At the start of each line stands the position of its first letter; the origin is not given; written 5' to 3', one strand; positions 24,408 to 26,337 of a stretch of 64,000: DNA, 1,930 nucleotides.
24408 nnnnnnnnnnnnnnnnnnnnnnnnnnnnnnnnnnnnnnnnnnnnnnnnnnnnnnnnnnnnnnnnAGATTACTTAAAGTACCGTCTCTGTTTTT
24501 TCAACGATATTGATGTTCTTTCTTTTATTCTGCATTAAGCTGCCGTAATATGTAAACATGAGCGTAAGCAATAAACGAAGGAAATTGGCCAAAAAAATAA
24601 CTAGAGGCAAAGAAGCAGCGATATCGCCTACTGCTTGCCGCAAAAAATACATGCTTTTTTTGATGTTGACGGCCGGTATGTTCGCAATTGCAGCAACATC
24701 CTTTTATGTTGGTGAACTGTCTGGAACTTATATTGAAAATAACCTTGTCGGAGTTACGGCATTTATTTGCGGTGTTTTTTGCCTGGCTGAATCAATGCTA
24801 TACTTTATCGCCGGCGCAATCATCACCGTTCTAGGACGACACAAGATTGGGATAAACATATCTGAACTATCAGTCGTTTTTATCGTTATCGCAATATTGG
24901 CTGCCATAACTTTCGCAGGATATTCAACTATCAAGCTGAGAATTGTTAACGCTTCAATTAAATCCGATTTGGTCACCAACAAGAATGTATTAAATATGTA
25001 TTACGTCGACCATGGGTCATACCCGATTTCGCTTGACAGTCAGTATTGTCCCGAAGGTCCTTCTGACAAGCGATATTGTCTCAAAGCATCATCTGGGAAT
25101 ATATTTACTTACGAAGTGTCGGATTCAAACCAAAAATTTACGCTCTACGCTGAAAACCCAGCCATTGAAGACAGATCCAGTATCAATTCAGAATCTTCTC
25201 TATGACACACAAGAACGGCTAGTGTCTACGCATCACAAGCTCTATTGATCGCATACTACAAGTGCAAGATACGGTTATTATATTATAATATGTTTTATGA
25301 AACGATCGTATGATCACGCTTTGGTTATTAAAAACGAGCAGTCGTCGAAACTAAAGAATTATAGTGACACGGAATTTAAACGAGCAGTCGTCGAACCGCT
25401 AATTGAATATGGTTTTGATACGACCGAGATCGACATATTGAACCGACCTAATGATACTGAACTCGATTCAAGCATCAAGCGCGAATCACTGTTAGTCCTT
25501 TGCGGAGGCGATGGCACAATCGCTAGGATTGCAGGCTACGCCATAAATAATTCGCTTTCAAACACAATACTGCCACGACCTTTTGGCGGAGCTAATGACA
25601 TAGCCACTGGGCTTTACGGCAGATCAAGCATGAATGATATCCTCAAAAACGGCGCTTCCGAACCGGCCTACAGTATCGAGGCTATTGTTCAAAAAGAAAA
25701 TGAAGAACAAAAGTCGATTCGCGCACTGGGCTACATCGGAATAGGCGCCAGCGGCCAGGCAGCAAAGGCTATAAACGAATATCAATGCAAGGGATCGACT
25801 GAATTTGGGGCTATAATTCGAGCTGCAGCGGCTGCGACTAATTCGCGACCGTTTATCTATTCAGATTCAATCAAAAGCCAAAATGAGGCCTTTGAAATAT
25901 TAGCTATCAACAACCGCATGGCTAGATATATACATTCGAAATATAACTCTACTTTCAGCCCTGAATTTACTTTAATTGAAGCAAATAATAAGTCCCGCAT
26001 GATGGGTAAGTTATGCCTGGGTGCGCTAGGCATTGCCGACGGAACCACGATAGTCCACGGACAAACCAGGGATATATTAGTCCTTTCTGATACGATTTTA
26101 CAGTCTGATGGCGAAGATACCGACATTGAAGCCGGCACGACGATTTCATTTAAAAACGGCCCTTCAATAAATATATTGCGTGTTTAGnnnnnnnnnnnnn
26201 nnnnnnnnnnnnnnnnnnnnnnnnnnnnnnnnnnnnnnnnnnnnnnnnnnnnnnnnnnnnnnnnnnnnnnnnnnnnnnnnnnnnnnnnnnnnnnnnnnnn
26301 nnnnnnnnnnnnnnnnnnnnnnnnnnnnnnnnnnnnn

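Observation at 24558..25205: Pilin paralogue whose putative prepilin cleavage site is preceded by a ~98-aa multi-TM extension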

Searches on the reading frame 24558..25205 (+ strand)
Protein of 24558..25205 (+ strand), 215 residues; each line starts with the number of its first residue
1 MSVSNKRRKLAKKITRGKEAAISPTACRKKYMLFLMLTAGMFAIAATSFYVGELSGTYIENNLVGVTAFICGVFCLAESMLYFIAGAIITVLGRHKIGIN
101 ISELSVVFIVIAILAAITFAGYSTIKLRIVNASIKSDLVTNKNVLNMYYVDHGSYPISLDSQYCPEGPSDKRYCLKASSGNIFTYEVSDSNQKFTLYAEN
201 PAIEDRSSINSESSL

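Call 4: search_protein_families(library=pfam, proteins=[window:24558-25205:+], max_evalue=1)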
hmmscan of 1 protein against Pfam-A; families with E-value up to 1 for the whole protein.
window:24558-25205:+ (215 aa): 1 family
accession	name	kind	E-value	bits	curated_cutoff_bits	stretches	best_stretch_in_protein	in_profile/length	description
PF16732.10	ComP_DUS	-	0.042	15.1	27.3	1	132-198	13-72/87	Type IV minor pilin ComP, DNA uptake sequence receptor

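Call 5: search_protein_families(library=ncbifam, proteins=[window:24558-25205:+], max_evalue=1)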
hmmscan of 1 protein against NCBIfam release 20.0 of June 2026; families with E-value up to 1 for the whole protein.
window:24558-25205:+ (215 aa): 1 family
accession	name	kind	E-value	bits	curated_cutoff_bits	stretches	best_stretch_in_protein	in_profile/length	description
TIGR01710.1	typeII_sec_gspG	equivalog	0.00024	21.1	88.85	1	99-158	3-62/134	type II secretion system major pseudopilin GspG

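Call 8: find_homologous_proteins(query=window:24558-25205:+)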
Query window:24558-25205:+ (215 aa): 2 proteins with E <= 0.001 among 235 candidates.
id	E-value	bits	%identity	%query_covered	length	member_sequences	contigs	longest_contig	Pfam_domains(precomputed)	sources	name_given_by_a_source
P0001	1.6e-133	460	100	100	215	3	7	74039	-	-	-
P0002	8.3e-81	288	67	89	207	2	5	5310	-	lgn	-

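Call 12: find_encoding_contigs(protein=P0002, flank=10000, max_places=6)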
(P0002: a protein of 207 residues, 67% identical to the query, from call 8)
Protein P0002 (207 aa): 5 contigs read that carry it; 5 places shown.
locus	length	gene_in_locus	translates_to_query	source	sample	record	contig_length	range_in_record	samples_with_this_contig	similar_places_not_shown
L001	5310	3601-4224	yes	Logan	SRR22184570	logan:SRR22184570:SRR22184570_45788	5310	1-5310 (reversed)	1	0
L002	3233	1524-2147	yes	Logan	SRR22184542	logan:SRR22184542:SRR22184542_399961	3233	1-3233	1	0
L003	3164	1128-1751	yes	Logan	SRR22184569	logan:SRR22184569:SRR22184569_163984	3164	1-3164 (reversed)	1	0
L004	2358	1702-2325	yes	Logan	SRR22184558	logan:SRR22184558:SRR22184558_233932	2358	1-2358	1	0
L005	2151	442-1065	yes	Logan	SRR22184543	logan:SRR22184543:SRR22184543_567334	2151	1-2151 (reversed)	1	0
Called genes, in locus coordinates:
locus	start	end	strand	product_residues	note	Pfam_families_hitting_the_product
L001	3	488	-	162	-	?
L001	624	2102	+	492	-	PF00478:IMPDH, PF00571:CBS, PF01070:FMN_dh, PF03060:NMO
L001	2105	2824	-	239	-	-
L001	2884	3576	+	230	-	PF03575:Peptidase_S51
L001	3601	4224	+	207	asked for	-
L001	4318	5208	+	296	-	PF00781:DAGK_cat (weak)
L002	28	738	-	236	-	-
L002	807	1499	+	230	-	PF03575:Peptidase_S51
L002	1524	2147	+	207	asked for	-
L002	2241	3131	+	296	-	PF00781:DAGK_cat (weak)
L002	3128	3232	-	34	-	?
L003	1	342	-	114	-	?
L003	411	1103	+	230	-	PF03575:Peptidase_S51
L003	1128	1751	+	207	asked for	-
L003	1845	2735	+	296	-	PF00781:DAGK_cat (weak)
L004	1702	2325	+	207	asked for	-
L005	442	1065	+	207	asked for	-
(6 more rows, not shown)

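Call 19: search_protein_representatives(alignment_id=A1)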
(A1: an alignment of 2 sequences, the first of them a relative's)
Query: 2 sequences, 215 profile positions. Proteins with E-value up to 0.001 (for the whole library): 4151; up to 1e-10: 507; up to 1e-30: 1. The best 150 are listed.
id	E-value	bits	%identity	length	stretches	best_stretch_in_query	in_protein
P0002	5.3e-126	434.7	-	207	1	7-212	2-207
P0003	7.5e-28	113.9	-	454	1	94-213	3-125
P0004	5.6e-27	111.1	-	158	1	98-211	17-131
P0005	2.4e-26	109.0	-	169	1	98-201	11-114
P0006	2.7e-26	108.8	-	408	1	89-211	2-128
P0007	4.6e-25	104.8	-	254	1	98-212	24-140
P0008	6.2e-25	104.4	-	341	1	98-212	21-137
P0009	9.9e-25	103.7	-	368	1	96-212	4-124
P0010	1.6e-24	103.1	-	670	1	94-202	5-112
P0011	1.7e-24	103.0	-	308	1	96-207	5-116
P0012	3.3e-24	102.0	-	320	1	98-202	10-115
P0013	4.4e-24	101.6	-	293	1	95-207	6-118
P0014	5.1e-24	101.4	-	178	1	96-209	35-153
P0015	7.8e-24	100.8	-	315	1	98-213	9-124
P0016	8.8e-24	100.6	-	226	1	98-211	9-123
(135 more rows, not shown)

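Call 22: predict_structure(alignment_id=A1)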
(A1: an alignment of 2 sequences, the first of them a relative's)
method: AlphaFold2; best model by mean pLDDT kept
length: 215 residues; sequences in the alignment: 2
mean_pLDDT: 47.8   pTM: 0.29
mean pLDDT of the five models: 47.8, 47.2, 46.2, 44.2, 43.3
residues with pLDDT >= 90: 0; 70-90: 0; 50-70: 98; < 50: 117
segments of 3 or more residues with pLDDT < 50: 13-22, 51-61, 93-99, 122-160, 167-171, 181-184, 186-215
pLDDT, mean of each block of 10 residues (from residue 1): 56 46 52 57 56 44 51 57 57 46 52 55 47 39 42 44 49 50 45 40 30 25
secondary structure, 60 per line:
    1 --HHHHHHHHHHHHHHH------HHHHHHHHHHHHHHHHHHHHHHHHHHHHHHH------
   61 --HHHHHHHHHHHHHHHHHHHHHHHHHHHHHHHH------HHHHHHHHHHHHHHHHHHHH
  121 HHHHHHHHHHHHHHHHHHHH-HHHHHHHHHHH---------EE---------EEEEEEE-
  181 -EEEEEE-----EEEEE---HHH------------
elements in order: H3-17 H24-54 H63-94 H101-140 H142-152 E173-179 E182-187 E193-197

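Call 28: list_cluster_members(proteins=[P0001, P0002])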
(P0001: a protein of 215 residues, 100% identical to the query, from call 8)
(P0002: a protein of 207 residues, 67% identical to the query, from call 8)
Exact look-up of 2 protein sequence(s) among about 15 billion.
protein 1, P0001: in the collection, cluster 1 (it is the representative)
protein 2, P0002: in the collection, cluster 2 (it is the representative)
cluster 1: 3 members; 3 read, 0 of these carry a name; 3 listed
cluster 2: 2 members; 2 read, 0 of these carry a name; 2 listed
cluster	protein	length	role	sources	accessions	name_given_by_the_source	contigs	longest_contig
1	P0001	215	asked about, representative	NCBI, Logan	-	-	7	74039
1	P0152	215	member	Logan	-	-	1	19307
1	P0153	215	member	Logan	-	-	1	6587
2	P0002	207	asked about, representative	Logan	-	-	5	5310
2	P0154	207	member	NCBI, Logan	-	-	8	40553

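Call 29: find_related_loci(query=A1, collection=metagenome_contigs, flank=5000)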
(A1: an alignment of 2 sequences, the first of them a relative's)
Query A1 (215 aa) in metagenome_contigs; peptide patterns used: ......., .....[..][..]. (x = any residue, [..] = any of these).
310 stretches matched a pattern; 1 encode a relative of the query (tblastn E <= 1e-3); 1 distinct loci.
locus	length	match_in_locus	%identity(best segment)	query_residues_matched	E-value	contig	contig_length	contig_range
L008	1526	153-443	49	112-202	1e-20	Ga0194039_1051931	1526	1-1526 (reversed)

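Call 43: predict_structure(alignment_id=A4)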
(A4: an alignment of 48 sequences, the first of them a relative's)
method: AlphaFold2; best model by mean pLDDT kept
length: 215 residues; sequences in the alignment: 48
mean_pLDDT: 70.6   pTM: 0.47
mean pLDDT of the five models: 70.6, 70.5, 68.6, 68.3, 67.7
residues with pLDDT >= 90: 17; 70-90: 95; 50-70: 79; < 50: 24
segments of 3 or more residues with pLDDT < 50: 15-23, 53-61
pLDDT, mean of each block of 10 residues (from residue 1): 52 46 54 65 61 47 58 68 65 53 79 79 75 86 91 89 82 85 85 86 78 68
secondary structure, 60 per line:
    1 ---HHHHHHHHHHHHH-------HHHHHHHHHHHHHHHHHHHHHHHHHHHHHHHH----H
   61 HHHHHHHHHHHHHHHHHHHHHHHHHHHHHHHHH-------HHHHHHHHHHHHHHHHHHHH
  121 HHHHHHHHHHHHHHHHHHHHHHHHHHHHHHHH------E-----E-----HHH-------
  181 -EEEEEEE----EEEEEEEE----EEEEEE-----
elements in order: H4-16 H24-55 H60-93 H101-152 E182-188 E193-200 E205-210

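Call 45: search_solved_structures(query=A4, max_evalue=0.01)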
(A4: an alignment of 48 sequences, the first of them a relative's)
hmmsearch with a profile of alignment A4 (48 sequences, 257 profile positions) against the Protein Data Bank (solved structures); distinct sequences matched with E-value up to 0.01: 21.
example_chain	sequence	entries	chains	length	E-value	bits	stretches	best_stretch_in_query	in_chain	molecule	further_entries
9egp_A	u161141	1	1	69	1.1e-20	77.9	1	12-78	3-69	Geopilin domain 1 protein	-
7tgg_A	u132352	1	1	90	3.2e-16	63.2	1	5-77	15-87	Geopilin domain 1 protein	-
2m7g_A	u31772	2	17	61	7.5e-13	52.2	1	20-77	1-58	Geopilin domain 1 protein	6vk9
5wda_A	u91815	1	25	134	2.5e-11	47.2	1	20-79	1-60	General secretion pathway protein G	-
6xxd_A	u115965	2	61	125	2.6e-10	43.9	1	20-76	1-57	PilA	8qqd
1ay2_A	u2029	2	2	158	6.2e-08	36.1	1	20-91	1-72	TYPE 4 PILIN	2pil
2hi2_A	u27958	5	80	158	1.3e-07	35.1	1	20-84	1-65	Fimbrial protein | PilA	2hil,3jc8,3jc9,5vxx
9laa_A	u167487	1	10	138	1.3e-07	35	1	7-43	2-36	Type IV pilin protein PilA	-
8p3b_A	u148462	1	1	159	7.1e-07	32.6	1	20-79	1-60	Fimbrial protein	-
5kua_A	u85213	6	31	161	9.6e-07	32.2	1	20-78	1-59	pilin | Neisseria meningitidis PilE variant SB-GATDH | Neisseria meningitidis PilE, SB-DATDH variant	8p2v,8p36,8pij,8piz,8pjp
9lab_B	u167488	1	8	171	2.3e-06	30.9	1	15-56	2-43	MSHA major pilin subunit MshA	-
8tj2_C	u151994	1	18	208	5.8e-06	29.6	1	20-60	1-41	Type IV major pilin protein PilA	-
1oqw_A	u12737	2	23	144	7e-06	29.4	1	20-53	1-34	Fimbrial protein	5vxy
8pfb_G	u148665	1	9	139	1.6e-05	28.2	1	20-58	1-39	Type IV pilin PilE1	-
6xxe_A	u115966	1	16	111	1.8e-05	28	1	20-55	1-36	Uncharacterized protein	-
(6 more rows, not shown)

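Call 47: fold_search(model_id=the predicted structure, library=pdb)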
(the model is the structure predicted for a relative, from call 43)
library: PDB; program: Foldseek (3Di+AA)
matches with E <= 10: 347; with E <= 0.001: 0
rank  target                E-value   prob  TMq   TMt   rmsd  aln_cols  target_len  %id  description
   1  4d40_A                2.6e-02  1.00  0.28  0.61   2.7        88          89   19  High-Resolution Structure of a Type IV Pilin from Shewanella oneidensis (released 2015-04-29)
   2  6t8s_BBB              9.0e-01  0.20  0.19  0.28   7.9        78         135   22  Structure of the major Type IV pilin PilA1 from Clostridium difficile (released 2020-03-25)
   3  6t8s_AAA              1.1e+00  0.16  0.18  0.28   7.9        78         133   22  Structure of the major Type IV pilin PilA1 from Clostridium difficile (released 2020-03-25)
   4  7r7j_A                1.2e+00  0.13  0.12  0.05   3.1        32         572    9  Crystal structure of RadD with ADP (released 2022-04-13)
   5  6z1p_Ag               1.2e+00  0.41  0.14  0.17   1.5        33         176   24  Structure of the mitochondrial ribosome from Tetrahymena thermophila (released 2020-06-24)
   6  2xlr_D                1.2e+00  0.35  0.13  0.06   2.4        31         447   16  Joint-functions of protein residues and NADP(H) in oxygen-activation by flavin-containing monooxygenase: Asn78Asp muta (released 2010-09-15)
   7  8h5y_B                1.2e+00  0.12  0.12  0.05   3.2        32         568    9  Crystal structure of RadD- ADP complex (released 2023-10-18)
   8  3vyy_B                1.2e+00  0.10  0.12  0.27  10.6        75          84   13  Structural insights into RISC assembly facilitated by dsRNA binding domains of human RNA helicase A (DHX9) (released 2013-02-13)
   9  2xve_A                1.3e+00  0.33  0.13  0.06   2.4        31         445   16  Crystal structure of bacterial flavin-containing monooxygenase (released 2011-05-04)
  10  7p37_A                1.3e+00  0.20  0.13  0.19   5.5        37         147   14  Streptomyces coelicolor ATP-loaded NrdR (released 2022-05-11)
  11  4jav_A                1.3e+00  0.12  0.30  0.26  24.9       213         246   10  Structural basis of a rationally rewired protein-protein interface (HK853wt and RR468mutant V13P, L14I, I17M and N21V) (released 2013-09-04)
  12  4cs5_A                1.4e+00  0.41  0.15  0.13   1.8        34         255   26  Crystal Structure of PCNA from Litopenaeus vannamei (released 2014-04-23)
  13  5jne_H                1.6e+00  0.44  0.15  0.12   1.6        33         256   12  E2-SUMO-Siz1 E3-SUMO-PCNA complex (released 2016-08-10)
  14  7o6r                  1.6e+00  0.33  0.13  0.05   1.9        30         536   17  Crystal structure of bovine Hsc70(aa1-554)E213A/D214A in complex with 1H-Indazole (released 2022-05-04)
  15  2xlr_A                1.7e+00  0.28  0.13  0.06   2.5        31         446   16  Joint-functions of protein residues and NADP(H) in oxygen-activation by flavin-containing monooxygenase: Asn78Asp muta (released 2010-09-15)
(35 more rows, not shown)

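Call 54: find_encoding_contigs(protein=P0154, flank=10000, max_places=4)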
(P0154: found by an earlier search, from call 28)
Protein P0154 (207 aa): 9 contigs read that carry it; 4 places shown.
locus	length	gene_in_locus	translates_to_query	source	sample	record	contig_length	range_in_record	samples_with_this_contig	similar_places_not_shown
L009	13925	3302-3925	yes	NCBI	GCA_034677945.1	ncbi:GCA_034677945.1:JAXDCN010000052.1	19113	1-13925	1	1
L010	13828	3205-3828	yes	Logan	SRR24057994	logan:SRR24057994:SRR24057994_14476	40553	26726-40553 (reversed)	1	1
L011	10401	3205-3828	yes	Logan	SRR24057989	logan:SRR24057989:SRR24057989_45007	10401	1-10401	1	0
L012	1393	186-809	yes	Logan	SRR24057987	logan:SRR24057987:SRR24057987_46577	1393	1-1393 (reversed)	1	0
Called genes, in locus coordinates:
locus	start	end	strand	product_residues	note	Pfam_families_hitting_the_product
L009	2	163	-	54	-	?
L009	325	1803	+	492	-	PF00478:IMPDH, PF00571:CBS, PF01070:FMN_dh, PF03060:NMO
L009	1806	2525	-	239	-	-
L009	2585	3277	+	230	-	PF03575:Peptidase_S51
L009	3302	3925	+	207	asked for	-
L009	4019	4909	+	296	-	PF00781:DAGK_cat (weak)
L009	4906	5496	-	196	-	PF14378:PAP2_3 (faint), PF14360:PAP2_C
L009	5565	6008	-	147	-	PF00011:HSP20, PF17886:ArsA_HSP20 (weak)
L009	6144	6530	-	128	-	PF00254:FKBP_C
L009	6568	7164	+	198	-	PF06414:Zeta_toxin (weak), PF08433:KTI12, PF13671:AAA_33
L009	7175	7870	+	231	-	PF01863:YgjP-like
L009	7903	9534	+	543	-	PF13581:HATPase_c_2 (faint), PF13426:PAS_9 (weak), PF00512:HisKA, PF02518:HATPase_c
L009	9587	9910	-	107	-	-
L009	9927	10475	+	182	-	PF02357:NusG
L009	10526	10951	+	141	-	PF03946:Ribosomal_L11_N, PF00298:Ribosomal_L11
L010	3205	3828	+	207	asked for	-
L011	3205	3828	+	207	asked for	-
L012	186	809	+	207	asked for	-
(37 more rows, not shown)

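Call 56: find_encoding_contigs(protein=P0004, flank=5000, max_places=3)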
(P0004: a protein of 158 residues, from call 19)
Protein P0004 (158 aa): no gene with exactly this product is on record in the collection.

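Call 59: search_protein_families(library=padloc, proteins=[window:24558-25205:+], max_evalue=1)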
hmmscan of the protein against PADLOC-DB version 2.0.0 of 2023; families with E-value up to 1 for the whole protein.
window:24558-25205:+ (215 aa): 0 families

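Call 60: search_protein_families(library=ncbifam, proteins=[P0154], max_evalue=1)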
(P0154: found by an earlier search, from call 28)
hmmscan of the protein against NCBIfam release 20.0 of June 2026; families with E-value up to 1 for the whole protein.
P0154 (207 aa): 5 families
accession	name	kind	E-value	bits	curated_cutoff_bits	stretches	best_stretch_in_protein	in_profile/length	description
TIGR01710.1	typeII_sec_gspG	equivalog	1.5e-07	31.5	88.85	1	93-153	2-62/134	type II secretion system major pseudopilin GspG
NF007862.0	PRK10574.1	equivalog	2.4e-05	24.5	138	1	90-152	3-65/145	prepilin peptidase-dependent pilin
NF007800.0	PRK10506.1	equivalog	0.025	14.4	158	1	89-125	6-42/163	prepilin peptidase-dependent protein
TIGR02596.1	TIGR02596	subfamily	0.44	10.6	70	1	97-120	4-28/196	Verru_Chthon cassette protein D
TIGR01708.2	typeII_sec_gspH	equivalog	0.83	9.6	80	0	93-118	3-28/169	type II secretion system minor pseudopilin GspH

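Call 68: find_encoding_contigs(protein=P0001, flank=3000, max_places=8)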
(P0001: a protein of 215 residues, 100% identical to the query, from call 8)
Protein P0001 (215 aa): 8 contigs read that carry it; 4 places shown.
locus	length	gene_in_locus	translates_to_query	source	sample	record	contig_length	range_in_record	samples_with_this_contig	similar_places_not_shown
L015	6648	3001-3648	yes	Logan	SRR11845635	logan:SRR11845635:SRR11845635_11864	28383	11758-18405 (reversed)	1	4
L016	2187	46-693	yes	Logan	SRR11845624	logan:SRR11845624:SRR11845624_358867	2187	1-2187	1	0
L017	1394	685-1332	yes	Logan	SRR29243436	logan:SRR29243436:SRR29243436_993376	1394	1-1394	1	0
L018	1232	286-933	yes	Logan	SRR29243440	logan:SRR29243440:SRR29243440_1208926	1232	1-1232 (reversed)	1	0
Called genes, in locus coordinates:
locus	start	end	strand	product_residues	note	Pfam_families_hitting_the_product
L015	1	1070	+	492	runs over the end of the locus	PF00478:IMPDH, PF00571:CBS, PF01070:FMN_dh, PF03060:NMO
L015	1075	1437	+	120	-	PF04266:ASCH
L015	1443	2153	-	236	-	-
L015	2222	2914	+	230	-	PF03575:Peptidase_S51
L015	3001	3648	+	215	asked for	-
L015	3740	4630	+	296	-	PF00781:DAGK_cat (weak)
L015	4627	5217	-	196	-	PF14378:PAP2_3 (weak), PF01569:PAP2 (weak), PF14360:PAP2_C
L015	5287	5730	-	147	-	PF00011:HSP20, PF17886:ArsA_HSP20 (weak)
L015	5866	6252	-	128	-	PF00254:FKBP_C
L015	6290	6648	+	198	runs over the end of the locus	PF06414:Zeta_toxin, PF08433:KTI12, PF13671:AAA_33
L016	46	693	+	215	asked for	-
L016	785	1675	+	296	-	PF00781:DAGK_cat (weak)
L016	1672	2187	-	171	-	?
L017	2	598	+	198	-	?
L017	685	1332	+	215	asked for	-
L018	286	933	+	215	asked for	-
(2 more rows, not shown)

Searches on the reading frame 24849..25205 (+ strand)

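Call 60: search_protein_families(library=ncbifam, proteins=[window:24849-25205:+], max_evalue=1)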
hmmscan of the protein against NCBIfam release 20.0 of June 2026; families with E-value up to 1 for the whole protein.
window:24849-25205:+ (118 aa): 1 family
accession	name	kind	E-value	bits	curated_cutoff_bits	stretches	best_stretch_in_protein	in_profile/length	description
TIGR01710.1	typeII_sec_gspG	equivalog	5.3e-05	23.3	88.85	1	3-61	4-62/134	type II secretion system major pseudopilin GspG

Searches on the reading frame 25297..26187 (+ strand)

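Call 58: search_protein_families(library=pfam, proteins=[window:25297-26187:+], max_evalue=0.01)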
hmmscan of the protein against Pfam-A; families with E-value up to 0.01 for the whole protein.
window:25297-26187:+ (296 aa): 1 family
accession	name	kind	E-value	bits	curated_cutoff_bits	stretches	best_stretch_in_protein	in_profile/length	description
PF00781.29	DAGK_cat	-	1.6e-06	28.2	23.6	1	7-114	1-107/125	Diacylglycerol kinase catalytic domain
